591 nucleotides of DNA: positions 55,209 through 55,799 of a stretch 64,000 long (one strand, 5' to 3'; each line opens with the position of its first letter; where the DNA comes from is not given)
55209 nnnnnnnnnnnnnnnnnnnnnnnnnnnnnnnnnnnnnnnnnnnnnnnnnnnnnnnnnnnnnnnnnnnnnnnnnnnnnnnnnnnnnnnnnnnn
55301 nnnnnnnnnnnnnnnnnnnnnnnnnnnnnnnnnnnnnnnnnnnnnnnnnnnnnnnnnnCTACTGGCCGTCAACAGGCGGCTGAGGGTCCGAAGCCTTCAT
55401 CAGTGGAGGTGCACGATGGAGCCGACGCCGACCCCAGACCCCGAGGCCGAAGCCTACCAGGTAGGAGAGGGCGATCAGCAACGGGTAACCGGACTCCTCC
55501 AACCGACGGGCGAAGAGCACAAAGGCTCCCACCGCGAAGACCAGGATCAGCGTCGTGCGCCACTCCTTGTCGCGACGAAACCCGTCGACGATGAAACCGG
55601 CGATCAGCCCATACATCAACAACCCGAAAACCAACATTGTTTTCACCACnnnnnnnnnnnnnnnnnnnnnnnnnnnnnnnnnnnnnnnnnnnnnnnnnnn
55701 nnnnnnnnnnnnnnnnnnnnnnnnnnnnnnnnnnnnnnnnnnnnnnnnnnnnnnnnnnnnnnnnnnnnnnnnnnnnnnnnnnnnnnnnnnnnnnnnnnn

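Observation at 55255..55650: GC-rich islet downstream of the rpoC terminator: small three-helix membrane protein with its own consensus -35 and a nested terminal hairpin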

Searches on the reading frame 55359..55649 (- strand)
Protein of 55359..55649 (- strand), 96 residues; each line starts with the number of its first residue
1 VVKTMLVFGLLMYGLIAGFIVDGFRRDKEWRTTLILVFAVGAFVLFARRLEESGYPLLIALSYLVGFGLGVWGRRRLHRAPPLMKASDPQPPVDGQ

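Call 8: search_protein_families(library=pfam, proteins=[window:55359-55637:-], max_evalue=0.01)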
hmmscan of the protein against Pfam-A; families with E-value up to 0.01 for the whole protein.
window:55359-55637:- (92 aa): 0 families

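Call 11: find_encoding_contigs(protein=window:55359-55637:-, flank=10000, max_places=10)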
Protein window:55359-55637:- (92 aa): no gene with exactly this product is on record in the collection.

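Call 12: find_encoding_contigs(protein=window:55359-55649:-, flank=10000, max_places=10)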
Protein window:55359-55649:- (96 aa): no gene with exactly this product is on record in the collection.

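Call 14: find_homologous_proteins(query=window:55359-55637:-, max_evalue=0.01)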
Query window:55359-55637:-: 6 candidates shared short words with the query, none scored E <= 0.01.

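Call 21: search_protein_representatives(protein=window:55359-55637:-)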
Query: 92 residues. Proteins with E-value up to 0.001 (for the whole library): 1; up to 1e-10: 0; up to 1e-30: 0. The best 1 are listed.
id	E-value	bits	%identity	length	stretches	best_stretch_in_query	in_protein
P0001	5.6e-05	39.3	40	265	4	21-64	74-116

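Call 32: find_related_loci(query=window:55359-55637:-, collection=metagenome_contigs, flank=10000)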
Query window:55359-55637:- (92 aa) in metagenome_contigs; peptide patterns used: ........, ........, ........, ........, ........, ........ (x = any residue, [..] = any of these).
600 stretches matched a pattern, but none encodes a relative of the query by tblastn (E <= 1e-3).

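Call 33: find_related_loci(query=window:55359-55637:-, collection=viral_contigs, flank=10000)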
Query window:55359-55637:- (92 aa) in viral_contigs; peptide patterns used: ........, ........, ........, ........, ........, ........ (x = any residue, [..] = any of these).
20 stretches matched a pattern, but none encodes a relative of the query by tblastn (E <= 1e-3).

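Call 43: search_protein_families(library=ncbifam, proteins=[window:55359-55637:-], max_evalue=1)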
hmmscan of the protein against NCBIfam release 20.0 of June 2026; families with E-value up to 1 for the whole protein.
window:55359-55637:- (92 aa): 3 families
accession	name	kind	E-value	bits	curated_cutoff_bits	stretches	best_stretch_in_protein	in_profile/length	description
TIGR00879.1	SP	subfamily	0.0084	14.7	237.8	1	1-67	107-171/510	sugar porter family MFS transporter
TIGR04174.1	IPTL_CTERM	subfamily_domain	0.15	12.4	20.5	1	54-72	9-26/27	IPTL-CTERM sorting domain-containing protein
NF008586.0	PRK11551.1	equivalog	0.9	8.4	410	0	2-66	54-118/406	3-(3-hydroxy-phenyl)propionate transporter MhpT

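Call 44: search_protein_families(library=phrogs, proteins=[window:55359-55637:-], max_evalue=1)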
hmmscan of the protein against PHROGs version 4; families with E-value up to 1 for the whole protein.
window:55359-55637:- (92 aa): 2 families
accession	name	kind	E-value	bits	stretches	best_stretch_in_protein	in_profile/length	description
phrog_1563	-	unknown function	0.18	13.2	1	32-89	17-72/97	-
phrog_33268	-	unknown function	0.24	12.6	0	5-40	33-68/81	-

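Call 45: search_protein_families(library=pfam, proteins=[window:55359-55637:-], max_evalue=10)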
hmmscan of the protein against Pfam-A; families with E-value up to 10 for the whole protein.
window:55359-55637:- (92 aa): 6 families
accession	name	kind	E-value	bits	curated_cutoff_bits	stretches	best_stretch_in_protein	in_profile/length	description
PF25592.1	DUF7937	-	0.019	14.3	31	1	2-68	177-249/402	Domain of unknown function (DUF7937)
PF07332.16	Phage_holin_3_6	-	0.071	13.6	28.4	1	32-82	47-103/116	Putative Actinobacterial Holin-X, holin superfamily III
PF07690.21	MFS_1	-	0.097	12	33.4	1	5-66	44-100/347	Major Facilitator Superfamily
PF13567.11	DUF4131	-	0.39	10.8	31.6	2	29-83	8-62/165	Domain of unknown function (DUF4131)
PF00083.30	Sugar_tr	-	0.43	9.8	22.3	1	3-67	56-118/452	Sugar (and other) transporter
PF19744.4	DUF6232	-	0.58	11.1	27.4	1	22-78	30-82/117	Family of unknown function (DUF6232)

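Call 76: search_solved_structures(query=window:55359-55637:-, max_evalue=10)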
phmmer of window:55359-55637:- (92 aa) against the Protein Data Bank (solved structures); distinct sequences matched with E-value up to 10: 0.

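Call 77: search_protein_families(library=padloc, proteins=[window:55359-55637:-], max_evalue=1)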
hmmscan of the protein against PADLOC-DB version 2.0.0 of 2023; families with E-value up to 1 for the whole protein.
window:55359-55637:- (92 aa): 0 families

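Call 82: predict_structure(protein=window:55359-55637:-)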
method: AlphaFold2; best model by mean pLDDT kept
length: 92 residues; sequences in the alignment: 1
mean_pLDDT: 73.1   pTM: 0.45
mean pLDDT of the five models: 73.1, 65.0, 64.3, 63.4, 63.1
residues with pLDDT >= 90: 0; 70-90: 64; 50-70: 27; < 50: 1
segments of 3 or more residues with pLDDT < 50: none
pLDDT, mean of each block of 10 residues (from residue 1): 76 80 73 83 81 79 76 58 58 45
secondary structure, 60 per line:
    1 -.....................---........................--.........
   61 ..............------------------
elements in order: H2-22 H26-49 H52-74

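Call 89: fold_search(model_id=the predicted structure, library=viral)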
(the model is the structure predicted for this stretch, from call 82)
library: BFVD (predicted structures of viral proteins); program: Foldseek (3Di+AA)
matches with E <= 10: 156; with E <= 0.001: 0
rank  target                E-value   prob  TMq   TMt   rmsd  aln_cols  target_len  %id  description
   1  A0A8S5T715            8.1e-01  0.15  0.31  0.23  13.0        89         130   13  Uncharacterized protein [Siphoviridae sp. ctxMM9]
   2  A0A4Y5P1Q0            9.9e-01  0.28  0.38  0.43   6.7        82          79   13  Uncharacterized protein [Pantoea phage vB_PagS_AAS21]
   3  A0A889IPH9            1.8e+00  0.12  0.35  0.27  16.9       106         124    9  (no name in the UniProt tables at hand)
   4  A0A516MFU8            2.0e+00  0.21  0.26  0.19   4.0        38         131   24  (no name in the UniProt tables at hand)
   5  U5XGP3                2.5e+00  0.10  0.35  0.18  29.6        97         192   10  (no name in the UniProt tables at hand)
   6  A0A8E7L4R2            2.5e+00  0.10  0.29  0.06  14.2        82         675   15  Capsid protein VP [Ficedula mugimaki parvoviridae sp.]
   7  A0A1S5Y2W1            2.6e+00  0.21  0.47  0.49   3.8        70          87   14  Uncharacterized protein [uncultured archaeal virus]
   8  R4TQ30                2.8e+00  0.20  0.50  0.28   9.6        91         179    8  (no name in the UniProt tables at hand)
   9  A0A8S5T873            2.8e+00  0.09  0.33  0.14  10.2        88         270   11  Uncharacterized protein [Podoviridae sp. ctU557]
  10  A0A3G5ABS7            2.8e+00  0.08  0.32  0.14  12.1       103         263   12  Uncharacterized protein [Hyperionvirus sp.]
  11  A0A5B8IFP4            3.0e+00  0.08  0.28  0.19  19.3        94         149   10  Uncharacterized protein [Mimiviridae sp. ChoanoV1]
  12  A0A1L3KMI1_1          3.0e+00  0.07  0.30  0.04   9.5       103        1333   14  (no name in the UniProt tables at hand)
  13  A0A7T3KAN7            3.0e+00  0.06  0.26  0.14  17.1       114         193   13  (no name in the UniProt tables at hand)
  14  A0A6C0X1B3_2          3.2e+00  0.13  0.39  0.04  19.9        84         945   14  Polyprotein [Apple virus A]
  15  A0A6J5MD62            3.2e+00  0.12  0.40  0.23   7.2        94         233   12  Uncharacterized protein [uncultured Caudovirales phage]
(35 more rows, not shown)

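Call 90: fold_search(model_id=the predicted structure, library=pdb)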
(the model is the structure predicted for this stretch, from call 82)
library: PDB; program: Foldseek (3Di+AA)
matches with E <= 10: 43; with E <= 0.001: 0
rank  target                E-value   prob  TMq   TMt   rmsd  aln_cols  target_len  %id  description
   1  8e9g_H                3.2e+00  0.07  0.26  0.11   5.7        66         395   18  Mycobacterial respiratory complex I with both quinone positions modelled (released 2022-10-12)
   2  9jm1_A                3.7e+00  0.47  0.56  0.74   2.3        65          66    8  Crystal structure of de novo designed light-responsive oligomer C2-5 (LRO-C2-5) (released 2025-08-27)
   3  9jm1_E                3.7e+00  0.35  0.47  0.74   1.9        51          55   10  Crystal structure of de novo designed light-responsive oligomer C2-5 (LRO-C2-5) (released 2025-08-27)
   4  9ewa_EEE              3.9e+00  0.04  0.23  0.10   7.6        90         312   22  The sTeLIC pentameric Ligand-Gated Ion Channel (wild-type) in complex with 4-Bromophenethylamine (released 2025-03-26)
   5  9jm2_B                4.2e+00  0.41  0.56  0.72   2.6        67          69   13  Crystal structure of de novo designed light-responsive oligomer C2-35 (LRO-C2-35) at acidic pH (pH 4.5) (released 2025-08-27)
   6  2yj1_A                4.2e+00  0.11  0.32  0.21   9.2        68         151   13  Puma BH3 foldamer in complex with Bcl-xL (released 2011-10-12)
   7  4bpd_E                4.5e+00  0.15  0.42  0.43   4.4        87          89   11  Structure determination of an integral membrane kinase (released 2014-05-07)
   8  6sy4_B                4.5e+00  0.10  0.36  0.22   5.3        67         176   16  TetR in complex with the TetR-binding RNA-aptamer K1 (released 2020-02-05)
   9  7jzm_A                4.8e+00  0.16  0.39  0.53   4.0        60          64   10  SARS-CoV-2 spike in complex with LCB3 (local refinement of the RBD and LCB3) (released 2020-09-23)
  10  6tye_F                5.1e+00  0.08  0.34  0.24   8.6        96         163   14  Crystal structure of MTB sigma L transcription initiation complex with 5 nt long RNA primer (released 2020-03-11)
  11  2oau_A                5.4e+00  0.04  0.28  0.15   6.3        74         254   16  Mechanosensitive Channel of Small Conductance (MscS) (released 2007-01-09)
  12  2ras_B                5.8e+00  0.08  0.33  0.17   9.3        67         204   21  Crystal structure of a putative tetr/acrr family transcriptional regulator (saro_0558) from novosphingobium aromaticiv (released 2007-10-16)
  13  6fl9_A                5.8e+00  0.04  0.27  0.11   6.8        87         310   24  The active form of a pentameric ion channel (sTeLIC) gated by alkaline pH - Wild type 2.3 Angstrom resolution (released 2018-05-16)
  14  9jm2_A                6.2e+00  0.30  0.55  0.72   2.2        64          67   12  Crystal structure of de novo designed light-responsive oligomer C2-35 (LRO-C2-35) at acidic pH (pH 4.5) (released 2025-08-27)
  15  6odd_B                6.6e+00  0.13  0.48  0.57   3.1        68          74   19  Crystal structure of the human complex ACP-ISD11 (released 2019-11-27)
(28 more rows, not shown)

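Call 97: search_dna_similar(query=window:55359-55637:-, collection=plasmids, mode=protein, max_evalue=0.01)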
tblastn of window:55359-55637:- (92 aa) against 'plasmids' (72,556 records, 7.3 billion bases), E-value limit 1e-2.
No match.

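Call 98: search_dna_similar(query=window:55359-55637:-, collection=phages, mode=protein, max_evalue=0.01)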
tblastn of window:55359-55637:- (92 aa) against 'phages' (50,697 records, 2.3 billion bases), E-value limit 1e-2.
No match.
